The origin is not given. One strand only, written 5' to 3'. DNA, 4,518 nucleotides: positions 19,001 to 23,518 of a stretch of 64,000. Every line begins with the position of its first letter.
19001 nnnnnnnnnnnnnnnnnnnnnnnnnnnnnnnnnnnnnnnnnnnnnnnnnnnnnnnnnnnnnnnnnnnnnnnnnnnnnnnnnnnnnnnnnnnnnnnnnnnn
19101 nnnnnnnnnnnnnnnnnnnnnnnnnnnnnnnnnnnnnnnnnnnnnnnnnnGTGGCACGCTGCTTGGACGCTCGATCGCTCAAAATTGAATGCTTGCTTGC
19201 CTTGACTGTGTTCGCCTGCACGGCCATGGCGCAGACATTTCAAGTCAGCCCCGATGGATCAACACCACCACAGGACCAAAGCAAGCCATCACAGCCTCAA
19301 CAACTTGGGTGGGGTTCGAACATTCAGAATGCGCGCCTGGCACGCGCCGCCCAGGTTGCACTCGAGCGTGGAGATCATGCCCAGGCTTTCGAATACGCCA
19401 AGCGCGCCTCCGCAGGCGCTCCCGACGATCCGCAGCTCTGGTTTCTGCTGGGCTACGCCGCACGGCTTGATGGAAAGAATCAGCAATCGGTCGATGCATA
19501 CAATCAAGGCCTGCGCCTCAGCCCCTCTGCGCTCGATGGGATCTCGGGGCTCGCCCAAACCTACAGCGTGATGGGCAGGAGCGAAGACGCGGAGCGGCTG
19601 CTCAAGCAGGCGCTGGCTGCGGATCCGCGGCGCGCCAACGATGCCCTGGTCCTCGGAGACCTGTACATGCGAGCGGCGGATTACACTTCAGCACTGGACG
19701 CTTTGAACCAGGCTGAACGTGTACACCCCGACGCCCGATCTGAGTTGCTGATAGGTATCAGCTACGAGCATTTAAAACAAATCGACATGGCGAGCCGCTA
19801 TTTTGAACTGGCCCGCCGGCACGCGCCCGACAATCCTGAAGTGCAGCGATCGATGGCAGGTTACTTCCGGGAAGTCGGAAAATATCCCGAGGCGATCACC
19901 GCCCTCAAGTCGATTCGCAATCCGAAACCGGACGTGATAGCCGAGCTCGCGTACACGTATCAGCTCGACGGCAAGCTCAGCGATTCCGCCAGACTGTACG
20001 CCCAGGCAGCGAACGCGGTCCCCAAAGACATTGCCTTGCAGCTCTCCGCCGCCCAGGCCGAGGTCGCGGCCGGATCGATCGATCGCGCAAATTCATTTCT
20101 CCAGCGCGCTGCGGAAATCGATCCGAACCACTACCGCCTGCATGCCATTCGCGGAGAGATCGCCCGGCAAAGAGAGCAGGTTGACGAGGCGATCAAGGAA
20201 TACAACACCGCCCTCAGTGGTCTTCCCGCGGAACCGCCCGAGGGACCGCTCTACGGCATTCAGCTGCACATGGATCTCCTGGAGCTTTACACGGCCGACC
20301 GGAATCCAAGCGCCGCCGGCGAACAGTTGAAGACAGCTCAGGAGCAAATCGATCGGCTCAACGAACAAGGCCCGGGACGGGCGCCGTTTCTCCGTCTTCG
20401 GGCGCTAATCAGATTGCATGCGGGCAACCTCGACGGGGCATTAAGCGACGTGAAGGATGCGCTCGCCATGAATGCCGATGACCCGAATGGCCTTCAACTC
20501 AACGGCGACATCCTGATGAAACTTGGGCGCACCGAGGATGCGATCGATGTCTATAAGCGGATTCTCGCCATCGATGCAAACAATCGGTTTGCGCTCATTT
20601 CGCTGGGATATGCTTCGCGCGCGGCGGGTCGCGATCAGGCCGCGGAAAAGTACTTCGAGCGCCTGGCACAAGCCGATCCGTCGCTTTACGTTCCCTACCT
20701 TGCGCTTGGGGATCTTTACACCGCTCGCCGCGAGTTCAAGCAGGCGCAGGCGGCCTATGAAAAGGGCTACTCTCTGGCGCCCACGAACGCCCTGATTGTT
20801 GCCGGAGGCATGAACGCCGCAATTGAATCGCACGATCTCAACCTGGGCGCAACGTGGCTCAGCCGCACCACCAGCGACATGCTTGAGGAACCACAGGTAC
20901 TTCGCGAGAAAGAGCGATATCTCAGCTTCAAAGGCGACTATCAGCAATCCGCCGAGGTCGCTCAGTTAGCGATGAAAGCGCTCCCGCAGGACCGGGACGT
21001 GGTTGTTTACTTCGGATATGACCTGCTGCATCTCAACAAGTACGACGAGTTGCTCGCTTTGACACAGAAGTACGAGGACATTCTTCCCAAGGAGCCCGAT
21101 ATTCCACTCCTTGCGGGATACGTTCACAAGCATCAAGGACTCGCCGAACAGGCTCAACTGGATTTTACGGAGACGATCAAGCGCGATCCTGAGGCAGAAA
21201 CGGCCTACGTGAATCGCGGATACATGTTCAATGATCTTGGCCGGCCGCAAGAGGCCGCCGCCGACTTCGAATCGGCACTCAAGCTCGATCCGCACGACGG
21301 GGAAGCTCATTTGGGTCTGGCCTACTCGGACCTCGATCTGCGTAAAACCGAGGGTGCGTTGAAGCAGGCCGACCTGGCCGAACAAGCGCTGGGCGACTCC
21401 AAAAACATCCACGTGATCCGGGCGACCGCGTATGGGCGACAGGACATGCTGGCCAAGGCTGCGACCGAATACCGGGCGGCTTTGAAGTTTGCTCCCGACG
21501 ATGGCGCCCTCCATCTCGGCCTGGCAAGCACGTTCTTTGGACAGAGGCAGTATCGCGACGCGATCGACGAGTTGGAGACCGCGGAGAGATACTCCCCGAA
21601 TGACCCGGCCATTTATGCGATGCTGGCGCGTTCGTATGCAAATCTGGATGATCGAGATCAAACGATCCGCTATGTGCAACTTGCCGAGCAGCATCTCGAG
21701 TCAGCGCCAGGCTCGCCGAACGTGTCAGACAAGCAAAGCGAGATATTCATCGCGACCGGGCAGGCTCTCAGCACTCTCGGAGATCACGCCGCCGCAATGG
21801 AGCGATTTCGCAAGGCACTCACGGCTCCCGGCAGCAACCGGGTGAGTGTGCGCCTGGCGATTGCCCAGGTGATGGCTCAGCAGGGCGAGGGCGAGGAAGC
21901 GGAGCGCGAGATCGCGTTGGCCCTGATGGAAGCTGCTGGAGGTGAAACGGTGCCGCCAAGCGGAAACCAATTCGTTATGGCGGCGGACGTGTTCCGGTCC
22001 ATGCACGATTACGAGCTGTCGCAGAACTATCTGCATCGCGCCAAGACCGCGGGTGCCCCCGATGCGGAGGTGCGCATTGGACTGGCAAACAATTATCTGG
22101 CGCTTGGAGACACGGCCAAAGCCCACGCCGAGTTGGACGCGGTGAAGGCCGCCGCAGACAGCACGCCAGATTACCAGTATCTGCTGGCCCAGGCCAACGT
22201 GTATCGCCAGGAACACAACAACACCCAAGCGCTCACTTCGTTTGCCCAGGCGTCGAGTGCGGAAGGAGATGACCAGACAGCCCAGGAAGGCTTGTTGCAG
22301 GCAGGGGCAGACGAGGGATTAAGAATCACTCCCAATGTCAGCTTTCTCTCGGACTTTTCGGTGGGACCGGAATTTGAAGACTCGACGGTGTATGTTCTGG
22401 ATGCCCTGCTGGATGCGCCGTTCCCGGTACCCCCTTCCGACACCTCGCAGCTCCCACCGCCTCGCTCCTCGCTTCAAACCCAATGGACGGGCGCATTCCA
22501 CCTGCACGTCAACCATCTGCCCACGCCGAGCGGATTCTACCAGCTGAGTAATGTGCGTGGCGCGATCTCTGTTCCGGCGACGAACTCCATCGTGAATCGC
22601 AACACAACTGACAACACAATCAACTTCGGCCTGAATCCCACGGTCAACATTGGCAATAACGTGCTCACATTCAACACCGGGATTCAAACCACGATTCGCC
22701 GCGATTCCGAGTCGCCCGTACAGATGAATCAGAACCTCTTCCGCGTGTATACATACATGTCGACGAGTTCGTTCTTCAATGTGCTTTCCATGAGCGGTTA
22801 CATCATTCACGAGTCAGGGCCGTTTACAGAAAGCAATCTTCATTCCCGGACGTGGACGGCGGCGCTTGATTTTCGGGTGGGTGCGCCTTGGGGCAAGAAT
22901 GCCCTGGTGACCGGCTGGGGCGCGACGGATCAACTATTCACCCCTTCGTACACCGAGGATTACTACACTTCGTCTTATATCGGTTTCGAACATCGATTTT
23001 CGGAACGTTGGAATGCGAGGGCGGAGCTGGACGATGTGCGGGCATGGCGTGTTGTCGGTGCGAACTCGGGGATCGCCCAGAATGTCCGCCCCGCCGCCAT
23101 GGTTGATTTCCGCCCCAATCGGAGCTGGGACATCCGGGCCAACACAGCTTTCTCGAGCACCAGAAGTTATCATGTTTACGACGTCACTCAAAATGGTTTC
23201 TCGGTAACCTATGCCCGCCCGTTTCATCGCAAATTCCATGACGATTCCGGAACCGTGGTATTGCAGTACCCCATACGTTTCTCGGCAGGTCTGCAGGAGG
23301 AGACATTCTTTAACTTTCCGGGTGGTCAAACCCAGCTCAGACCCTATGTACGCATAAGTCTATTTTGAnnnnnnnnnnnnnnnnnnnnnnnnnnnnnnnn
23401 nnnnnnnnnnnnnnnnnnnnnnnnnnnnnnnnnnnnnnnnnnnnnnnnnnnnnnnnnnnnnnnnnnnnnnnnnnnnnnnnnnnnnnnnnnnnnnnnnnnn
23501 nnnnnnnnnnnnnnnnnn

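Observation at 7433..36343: Putative undescribed exopolysaccharide/surface-glycan synthesis and export system (~29 kb)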

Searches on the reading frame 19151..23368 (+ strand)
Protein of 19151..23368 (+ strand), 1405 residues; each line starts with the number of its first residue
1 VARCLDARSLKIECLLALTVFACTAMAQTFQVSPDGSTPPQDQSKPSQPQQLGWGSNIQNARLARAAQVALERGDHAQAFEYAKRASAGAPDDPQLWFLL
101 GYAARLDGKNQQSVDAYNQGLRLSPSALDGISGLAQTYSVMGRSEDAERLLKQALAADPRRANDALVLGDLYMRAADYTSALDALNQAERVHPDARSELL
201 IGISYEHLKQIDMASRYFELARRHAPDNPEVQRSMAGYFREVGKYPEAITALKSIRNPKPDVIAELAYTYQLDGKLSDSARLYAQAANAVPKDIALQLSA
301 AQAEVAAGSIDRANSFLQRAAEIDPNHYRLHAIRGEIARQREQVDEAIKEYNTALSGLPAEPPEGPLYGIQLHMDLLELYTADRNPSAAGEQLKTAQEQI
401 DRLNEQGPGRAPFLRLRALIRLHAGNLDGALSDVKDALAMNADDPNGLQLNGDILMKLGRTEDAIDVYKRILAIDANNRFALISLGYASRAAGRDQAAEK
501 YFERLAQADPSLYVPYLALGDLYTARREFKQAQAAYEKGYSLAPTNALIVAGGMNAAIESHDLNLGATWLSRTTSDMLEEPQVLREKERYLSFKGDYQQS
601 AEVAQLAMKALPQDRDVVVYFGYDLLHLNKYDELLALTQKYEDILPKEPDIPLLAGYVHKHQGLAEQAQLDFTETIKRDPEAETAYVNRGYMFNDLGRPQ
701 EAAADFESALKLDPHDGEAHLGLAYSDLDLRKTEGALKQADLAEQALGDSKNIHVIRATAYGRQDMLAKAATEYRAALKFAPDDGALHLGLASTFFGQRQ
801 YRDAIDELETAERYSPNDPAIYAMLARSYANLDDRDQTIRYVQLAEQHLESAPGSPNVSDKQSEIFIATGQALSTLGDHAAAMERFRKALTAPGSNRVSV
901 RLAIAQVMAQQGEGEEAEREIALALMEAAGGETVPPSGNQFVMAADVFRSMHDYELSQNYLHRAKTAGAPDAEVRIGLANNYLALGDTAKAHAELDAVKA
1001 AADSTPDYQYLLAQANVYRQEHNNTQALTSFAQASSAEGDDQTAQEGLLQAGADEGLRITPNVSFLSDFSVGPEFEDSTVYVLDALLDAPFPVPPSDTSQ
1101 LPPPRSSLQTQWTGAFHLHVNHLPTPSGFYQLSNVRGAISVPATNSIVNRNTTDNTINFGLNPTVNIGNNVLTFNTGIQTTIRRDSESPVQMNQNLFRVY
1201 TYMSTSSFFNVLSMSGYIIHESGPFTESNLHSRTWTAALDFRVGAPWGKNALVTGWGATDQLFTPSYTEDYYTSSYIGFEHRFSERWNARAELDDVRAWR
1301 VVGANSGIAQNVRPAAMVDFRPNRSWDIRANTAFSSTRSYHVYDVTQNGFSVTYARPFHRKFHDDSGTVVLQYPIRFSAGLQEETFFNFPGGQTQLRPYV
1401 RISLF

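Call 4: search_protein_families(library=pfam, proteins=[window:19151-23368:+], max_evalue=0.01)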
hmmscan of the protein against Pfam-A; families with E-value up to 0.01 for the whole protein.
window:19151-23368:+ (1405 aa): 25 families
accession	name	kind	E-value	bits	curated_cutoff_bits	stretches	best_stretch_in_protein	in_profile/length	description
PF14559.12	TPR_19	-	7.7e-50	167.5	25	9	766-827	6-67/68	Tetratricopeptide repeat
PF13428.12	TPR_14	-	4.6e-43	141.6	23.5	2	63-102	4-43/44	Tetratricopeptide repeat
PF07719.23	TPR_2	-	3.3e-42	139.5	27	2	685-716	3-34/34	Tetratricopeptide repeat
PF13432.12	TPR_16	-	1.9e-37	127.7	32.7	9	656-716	4-64/65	Tetratricopeptide repeat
PF13181.12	TPR_8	-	2.4e-33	111.9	25.7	1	685-715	3-33/34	Tetratricopeptide repeat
PF00515.34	TPR_1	-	2.6e-33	112.9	27.8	1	685-716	3-34/34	Tetratricopeptide repeat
PF13414.12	TPR_11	-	3e-23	81.7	26.8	2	452-488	1-37/42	TPR repeat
PF23914.1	TPR_CcmH_CycH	-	1.5e-22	80.6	42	3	151-255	39-147/158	Cytochrome c-type biogenesis protein H TPR domain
PF13424.12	TPR_12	-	2e-22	79.6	30.1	2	451-505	9-71/77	Tetratricopeptide repeat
PF13431.12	TPR_17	-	4.5e-19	67.5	24.4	0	317-348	2-33/34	Tetratricopeptide repeat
PF12895.13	ANAPC3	-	7.6e-18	65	27.2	1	146-216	7-77/82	Anaphase-promoting complex, cyclosome, subunit 3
PF25062.1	ARM_TT21_N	-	4.6e-15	56.4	40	0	60-159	100-199/222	Tetratricopeptide repeat protein 21 N-terminal ARM repeat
PF13429.12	TPR_15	-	5.9e-14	52.6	26.2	1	730-845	126-240/280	Tetratricopeptide repeat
PF24575.1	TPR_Slam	-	7.3e-11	42.9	35.2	0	754-807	50-103/104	Surface lipoprotein assembly modifier, N-terminal TPR repeats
PF25063.1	ARM_TT21_C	-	1.1e-10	42.2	35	0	111-261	38-196/209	Tetratricopeptide repeat protein 21 C-terminal ARM domain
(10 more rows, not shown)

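Call 11: search_solved_structures(query=window:19151-23368:+, max_evalue=0.001)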
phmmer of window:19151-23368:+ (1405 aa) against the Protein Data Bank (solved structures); distinct sequences matched with E-value up to 0.001: 67 (the best 60 are shown).
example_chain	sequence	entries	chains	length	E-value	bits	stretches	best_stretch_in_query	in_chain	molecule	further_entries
9qhb_A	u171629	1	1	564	4.1e-33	117.6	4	71-194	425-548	Engineered tetratricopeptide repeat protein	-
7ntf_A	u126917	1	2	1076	5.1e-22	80.9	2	421-553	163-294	Isoform 1 of UDP-N-acetylglucosamine--peptide N-acetylglucosaminyltransferase 110 kDa subu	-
7yeh_B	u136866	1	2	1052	5.1e-22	80.9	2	421-552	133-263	UDP-N-acetylglucosamine--peptide N-acetylglucosaminyltransferase 110 kDa subunit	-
7yea_A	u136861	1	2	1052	5.2e-22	80.9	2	421-552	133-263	UDP-N-acetylglucosamine--peptide N-acetylglucosaminyltransferase 110 kDa subunit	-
1w3b_A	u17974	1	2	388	1.2e-19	73.1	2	421-552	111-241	UDP-N-ACETYLGLUCOSAMINE--PEPTIDE N-ACETYLGLUCOSAMINYLTRANSFERASE 110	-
6eou_A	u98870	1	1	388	4e-19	71.3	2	421-552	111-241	UDP-N-acetylglucosamine--peptide N-acetylglucosaminyltransferase 110 kDa subunit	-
8bu0_A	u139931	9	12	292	1.9e-18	69.1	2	71-195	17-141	Consensus tetratricopeptide repeat protein | Crystal structure of an 8-repeat consensus TPR superhelix with Zinc. | Monomer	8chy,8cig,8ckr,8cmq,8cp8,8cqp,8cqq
9qhc_A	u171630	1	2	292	1.8e-17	65.8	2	71-195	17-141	Engineered tetratricopeptide repeat protein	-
7y4i_A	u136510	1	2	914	4.1e-12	48.1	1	111-197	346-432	Probable UDP-N-acetylglucosamine--peptide N-acetylglucosaminyltransferase SPINDLY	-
8dtf_A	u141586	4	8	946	4.8e-12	47.8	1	111-197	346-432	Probable UDP-N-acetylglucosamine--peptide N-acetylglucosaminyltransferase SPINDLY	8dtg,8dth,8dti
7obi_A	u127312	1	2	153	9.8e-11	43.5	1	450-548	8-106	CTPR-rv4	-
2fo7_A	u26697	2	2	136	1.1e-09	40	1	71-193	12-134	SYNTHETIC CONSENSUS TPR PROTEIN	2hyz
8ch0_A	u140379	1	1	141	1.1e-09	40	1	71-193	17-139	Consensus tetratricopeptide repeat protein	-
9gzg_A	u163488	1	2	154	1.4e-09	39.7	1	71-194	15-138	Engineered CTPR protein with glutamic acids for conductivity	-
6vfj_B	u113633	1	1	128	1.3e-08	36.5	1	450-558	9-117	I53_dn5B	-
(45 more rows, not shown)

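Call 59: find_homologous_proteins(query=window:19151-23368:+, region=1040-1405, max_evalue=0.001)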
Query window:19151-23368:+, residues 1040-1405 (366 aa): 1296 proteins with E <= 0.001 among 5013 candidates; the best 120 are listed.
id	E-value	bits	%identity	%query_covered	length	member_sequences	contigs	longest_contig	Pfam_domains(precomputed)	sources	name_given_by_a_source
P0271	4.4e-246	834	100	100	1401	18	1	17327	PF25063.1,PF13431.13,PF23914.2,PF25060.1,PF25062.2,PF13414.13,PF25058.2,PF13176.13,PF13428.13,PF14559.13,PF24575.2,PF13371.13,PF00515.35,PF12895.14,PF13424.13,PF21033.5,PF13432.13,PF13429.13,PF13181.13,PF07719.24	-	-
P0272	9.3e-231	783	94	100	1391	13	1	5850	PF25063.1,PF13431.13,PF23914.2,PF25060.1,PF25062.2,PF13414.13,PF13176.13,PF13428.13,PF14559.13,PF24575.2,PF13371.13,PF00515.35,PF12895.14,PF13424.13,PF21033.5,PF13432.13,PF09295.17,PF13429.13,PF13181.13,PF07719.24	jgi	jgi:tetratricopeptide (TPR) repeat protein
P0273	2.5e-229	778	93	100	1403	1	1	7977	PF25063.1,PF13431.13,PF23914.2,PF25060.1,PF25062.2,PF13414.13,PF25058.2,PF13176.13,PF13428.13,PF14559.13,PF24575.2,PF13371.13,PF00515.35,PF12895.14,PF13424.13,PF21033.5,PF13432.13,PF13429.13,PF13181.13,PF07719.24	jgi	jgi:tetratricopeptide (TPR) repeat protein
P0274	2.8e-225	765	92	100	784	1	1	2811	PF13431.13,PF13414.13,PF13428.13,PF14559.13,PF24575.2,PF00515.35,PF13424.13,PF21033.5,PF13432.13,PF13429.13,PF13181.13,PF07719.24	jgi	jgi:tetratricopeptide (TPR) repeat protein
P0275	9.2e-225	763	92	100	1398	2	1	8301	PF25063.1,PF13431.13,PF23914.2,PF25060.1,PF25062.2,PF13414.13,PF25058.2,PF13176.13,PF13428.13,PF14559.13,PF24575.2,PF13371.13,PF00515.35,PF12895.14,PF13424.13,PF21033.5,PF13432.13,PF13429.13,PF13181.13,PF07719.24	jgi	jgi:tetratricopeptide (TPR) repeat protein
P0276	1.4e-219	746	89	100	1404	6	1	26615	PF25063.1,PF13431.13,PF23914.2,PF25060.1,PF25062.2,PF13414.13,PF25058.2,PF13176.13,PF13428.13,PF14559.13,PF24575.2,PF13371.13,PF00515.35,PF12895.14,PF13424.13,PF21033.5,PF13432.13,PF13429.13,PF13181.13,PF07719.24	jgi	jgi:tetratricopeptide (TPR) repeat protein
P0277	5.3e-218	741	95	93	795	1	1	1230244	PF13431.13,PF13414.13,PF13428.13,PF14559.13,PF24575.2,PF00515.35,PF13424.13,PF21033.5,PF13432.13,PF13429.13,PF13181.13,PF07719.24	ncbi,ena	-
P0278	2.0e-197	674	81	100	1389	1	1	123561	PF25063.1,PF13431.13,PF23914.2,PF25060.1,PF25062.2,PF13414.13,PF25058.2,PF13176.13,PF13428.13,PF23241.2,PF14559.13,PF24575.2,PF13371.13,PF00515.35,PF12895.14,PF13424.13,PF21033.5,PF13432.13,PF13429.13,PF13181.13,PF07719.24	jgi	jgi:tetratricopeptide (TPR) repeat protein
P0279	1.6e-190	651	78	100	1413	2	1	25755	PF25063.1,PF13431.13,PF23914.2,PF25060.1,PF25062.2,PF13414.13,PF25058.2,PF13176.13,PF13428.13,PF25064.2,PF14559.13,PF24575.2,PF13371.13,PF00515.35,PF12895.14,PF13424.13,PF21033.5,PF13432.13,PF09295.17,PF13429.13,PF13181.13,PF07719.24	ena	-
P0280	1.9e-190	651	80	100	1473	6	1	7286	PF25063.1,PF13431.13,PF23914.2,PF25062.2,PF13414.13,PF25058.2,PF13176.13,PF13428.13,PF25064.2,PF14559.13,PF24575.2,PF13371.13,PF00515.35,PF22860.3,PF12895.14,PF13424.13,PF21033.5,PF13432.13,PF13429.13,PF13181.13,PF07719.24,PF13174.13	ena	-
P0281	1.1e-189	648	78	100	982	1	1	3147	PF13431.13,PF23914.2,PF25062.2,PF13414.13,PF13176.13,PF13428.13,PF14559.13,PF24575.2,PF00515.35,PF12895.14,PF13424.13,PF21033.5,PF13432.13,PF13429.13,PF13181.13,PF07719.24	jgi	-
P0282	6.9e-189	645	77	100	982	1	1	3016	PF13431.13,PF23914.2,PF25062.2,PF13414.13,PF13176.13,PF13428.13,PF14559.13,PF24575.2,PF13371.13,PF00515.35,PF13424.13,PF21033.5,PF13432.13,PF13429.13,PF13181.13,PF07719.24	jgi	jgi:tetratricopeptide (TPR) repeat protein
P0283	8.1e-189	645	78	100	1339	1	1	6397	PF25063.1,PF13431.13,PF23914.2,PF25062.2,PF13414.13,PF25058.2,PF13176.13,PF13428.13,PF14559.13,PF24575.2,PF13371.13,PF00515.35,PF12895.14,PF13424.13,PF21033.5,PF13432.13,PF13429.13,PF13181.13,PF07719.24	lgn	-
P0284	2.3e-188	644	78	100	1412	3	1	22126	PF25063.1,PF13431.13,PF23914.2,PF25060.1,PF25062.2,PF13414.13,PF25058.2,PF13176.13,PF13428.13,PF13374.13,PF14559.13,PF24575.2,PF13371.13,PF00515.35,PF12895.14,PF13424.13,PF21033.5,PF13432.13,PF13429.13,PF13181.13,PF07719.24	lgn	-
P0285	2.4e-188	644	77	100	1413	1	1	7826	PF25063.1,PF13431.13,PF23914.2,PF25060.1,PF25062.2,PF13414.13,PF25058.2,PF13176.13,PF13428.13,PF14559.13,PF24575.2,PF13371.13,PF00515.35,PF12895.14,PF13424.13,PF21033.5,PF13432.13,PF13429.13,PF13181.13,PF07719.24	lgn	-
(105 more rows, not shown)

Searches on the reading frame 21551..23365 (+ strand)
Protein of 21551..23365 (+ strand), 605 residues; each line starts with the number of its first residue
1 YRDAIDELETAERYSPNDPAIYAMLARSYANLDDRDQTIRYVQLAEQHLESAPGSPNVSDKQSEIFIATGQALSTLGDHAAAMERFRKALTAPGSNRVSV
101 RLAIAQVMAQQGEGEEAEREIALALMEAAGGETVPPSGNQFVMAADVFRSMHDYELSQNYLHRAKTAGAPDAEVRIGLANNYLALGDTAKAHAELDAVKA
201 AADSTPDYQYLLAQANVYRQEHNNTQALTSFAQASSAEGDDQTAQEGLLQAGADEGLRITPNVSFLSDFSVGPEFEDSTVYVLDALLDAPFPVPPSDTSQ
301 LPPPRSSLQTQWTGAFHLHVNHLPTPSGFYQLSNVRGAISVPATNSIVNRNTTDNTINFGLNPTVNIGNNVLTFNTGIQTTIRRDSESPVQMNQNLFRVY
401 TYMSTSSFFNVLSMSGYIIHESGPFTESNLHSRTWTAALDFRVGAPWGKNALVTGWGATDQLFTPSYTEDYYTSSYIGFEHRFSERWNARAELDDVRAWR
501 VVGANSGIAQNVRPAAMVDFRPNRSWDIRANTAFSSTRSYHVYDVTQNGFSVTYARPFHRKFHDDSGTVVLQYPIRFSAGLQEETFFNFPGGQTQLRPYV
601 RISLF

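Call 70: search_protein_families(library=ncbifam, proteins=[window:21551-23365:+], max_evalue=0.01)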
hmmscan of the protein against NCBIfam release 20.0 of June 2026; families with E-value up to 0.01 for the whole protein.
window:21551-23365:+ (605 aa): 14 families
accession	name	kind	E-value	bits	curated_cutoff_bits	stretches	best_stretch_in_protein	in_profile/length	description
NF053720.1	NsdA_fam_reg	subfamily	9.9e-11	41.8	75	1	8-129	264-399/432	NsdA family TPR-like regulatory protein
TIGR02917.1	PEP_TPR_lipo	equivalog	3.6e-10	38.4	312.2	1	2-237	73-290/899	XrtA/PEP-CTERM system TPR-repeat protein PrsT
TIGR02521.1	type_IV_pilW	equivalog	1.7e-08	34.4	154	1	170-241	29-98/234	type IV pilus biogenesis/stability protein PilW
TIGR00540.1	TPR_hemY_coli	hypoth_equivalog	1.8e-07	30.3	142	1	142-235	121-215/385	heme biosynthesis-associated TPR protein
NF008520.0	PRK11447.1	equivalog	6.2e-05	21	858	1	97-236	570-699/1157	cellulose synthase complex outer membrane protein BcsC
NF041522.1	TPR_sll0314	equivalog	8.6e-05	21.9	225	0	159-236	167-249/275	Sll0314/Alr1548 family TPR repeat-containing protein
NF040959.1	MamA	equivalog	0.00031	20.2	200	0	62-117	138-192/204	magnetosome protein MamA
TIGR03939.1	PGA_TPR_OMP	equivalog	0.00031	19.1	366.65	1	122-251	72-197/800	poly-beta-1,6 N-acetyl-D-glucosamine export porin PgaA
TIGR02552.1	LcrH_SycD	equivalog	0.00048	19.9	104.8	0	145-219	59-133/136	SycD/LcrH family type III secretion system chaperone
NF052415.1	T3SS_chap_SctY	equivalog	0.001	19.6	70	0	169-227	37-96/106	type III secretion apparatus assembly chaperone SctY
NF033920.0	C39_PA2778_fam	equivalog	0.0022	17.5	150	0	140-235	158-251/255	PA2778 family cysteine peptidase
NF052312.1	T9SS_PorW_SprE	equivalog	0.0045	15.7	250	0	5-187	164-336/716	type IX secretion system periplasmic lipoprotein PorW/SprE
TIGR02795.1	tol_pal_ybgF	equivalog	0.0066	17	90.1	0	204-252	37-83/119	tol-pal system protein YbgF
NF047507.1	TPR_BatC_Lepto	exception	0.0072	15.8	175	0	136-246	23-134/214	TPR repeat-containing protein BatC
